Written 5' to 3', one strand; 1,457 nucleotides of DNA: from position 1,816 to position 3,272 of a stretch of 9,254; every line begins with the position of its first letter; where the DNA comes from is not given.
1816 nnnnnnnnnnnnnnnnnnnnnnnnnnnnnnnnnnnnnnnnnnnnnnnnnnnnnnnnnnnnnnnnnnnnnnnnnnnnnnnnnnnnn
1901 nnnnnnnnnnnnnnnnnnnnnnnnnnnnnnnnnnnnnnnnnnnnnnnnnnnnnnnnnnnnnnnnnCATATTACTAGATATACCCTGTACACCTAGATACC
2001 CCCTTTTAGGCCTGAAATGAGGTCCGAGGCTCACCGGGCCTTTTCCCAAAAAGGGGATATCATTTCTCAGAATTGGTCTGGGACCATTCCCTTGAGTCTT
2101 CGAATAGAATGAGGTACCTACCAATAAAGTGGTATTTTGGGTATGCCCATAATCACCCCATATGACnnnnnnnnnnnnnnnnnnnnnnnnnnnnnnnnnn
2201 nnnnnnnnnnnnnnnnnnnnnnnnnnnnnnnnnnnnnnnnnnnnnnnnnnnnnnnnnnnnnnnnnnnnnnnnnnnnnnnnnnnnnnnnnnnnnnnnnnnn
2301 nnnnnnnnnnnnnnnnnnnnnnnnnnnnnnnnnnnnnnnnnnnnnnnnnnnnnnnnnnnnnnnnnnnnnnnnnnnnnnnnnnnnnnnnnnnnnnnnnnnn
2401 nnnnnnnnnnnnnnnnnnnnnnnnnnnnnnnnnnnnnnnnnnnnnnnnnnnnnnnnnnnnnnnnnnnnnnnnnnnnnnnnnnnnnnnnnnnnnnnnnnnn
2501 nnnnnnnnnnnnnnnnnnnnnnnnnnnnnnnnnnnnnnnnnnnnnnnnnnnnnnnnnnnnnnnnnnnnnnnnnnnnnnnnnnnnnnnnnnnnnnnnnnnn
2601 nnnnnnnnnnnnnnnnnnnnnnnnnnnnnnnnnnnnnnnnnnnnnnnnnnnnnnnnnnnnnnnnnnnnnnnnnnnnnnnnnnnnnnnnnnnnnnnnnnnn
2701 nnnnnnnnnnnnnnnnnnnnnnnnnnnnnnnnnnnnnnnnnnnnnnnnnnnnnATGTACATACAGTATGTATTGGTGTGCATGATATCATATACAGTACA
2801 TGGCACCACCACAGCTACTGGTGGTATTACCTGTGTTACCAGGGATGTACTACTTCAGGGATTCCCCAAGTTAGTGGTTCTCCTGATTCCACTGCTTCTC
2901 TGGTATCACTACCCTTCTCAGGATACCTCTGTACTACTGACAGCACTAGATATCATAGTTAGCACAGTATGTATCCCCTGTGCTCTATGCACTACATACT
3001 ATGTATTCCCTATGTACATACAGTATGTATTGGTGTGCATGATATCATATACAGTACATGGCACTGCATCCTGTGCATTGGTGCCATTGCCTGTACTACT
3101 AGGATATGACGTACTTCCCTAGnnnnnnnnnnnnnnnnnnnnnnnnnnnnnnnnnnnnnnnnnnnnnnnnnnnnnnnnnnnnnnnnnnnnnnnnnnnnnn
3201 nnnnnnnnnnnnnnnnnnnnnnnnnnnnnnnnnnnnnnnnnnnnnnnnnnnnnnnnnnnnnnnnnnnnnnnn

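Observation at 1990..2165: Short compositional island inside otherwise repeat-built DNA: candidate cassette of a mini-chromosome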

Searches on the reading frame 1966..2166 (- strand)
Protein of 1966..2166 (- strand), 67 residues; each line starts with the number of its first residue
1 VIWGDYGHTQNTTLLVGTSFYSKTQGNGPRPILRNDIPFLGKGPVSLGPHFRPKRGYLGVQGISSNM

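Call 77: search_protein_representatives(protein=window:1966-2166:-)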
Query: 67 residues. Proteins with E-value up to 0.001 (for the whole library): 2; up to 1e-10: 0; up to 1e-30: 0. The best 2 are listed.
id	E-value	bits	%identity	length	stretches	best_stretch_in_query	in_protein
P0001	5.6e-05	39.2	38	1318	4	11-44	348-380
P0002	2.4e-04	37.2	39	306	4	8-51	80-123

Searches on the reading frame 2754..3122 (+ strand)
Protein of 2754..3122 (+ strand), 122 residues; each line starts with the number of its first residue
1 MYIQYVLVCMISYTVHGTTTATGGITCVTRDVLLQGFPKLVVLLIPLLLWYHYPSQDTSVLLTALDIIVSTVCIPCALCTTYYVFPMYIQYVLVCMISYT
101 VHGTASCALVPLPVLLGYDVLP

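Call 16: find_encoding_contigs(protein=window:2754-3122:+, flank=10000, max_places=10)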
Protein window:2754-3122:+ (122 aa): no gene with exactly this product is on record in the collection.
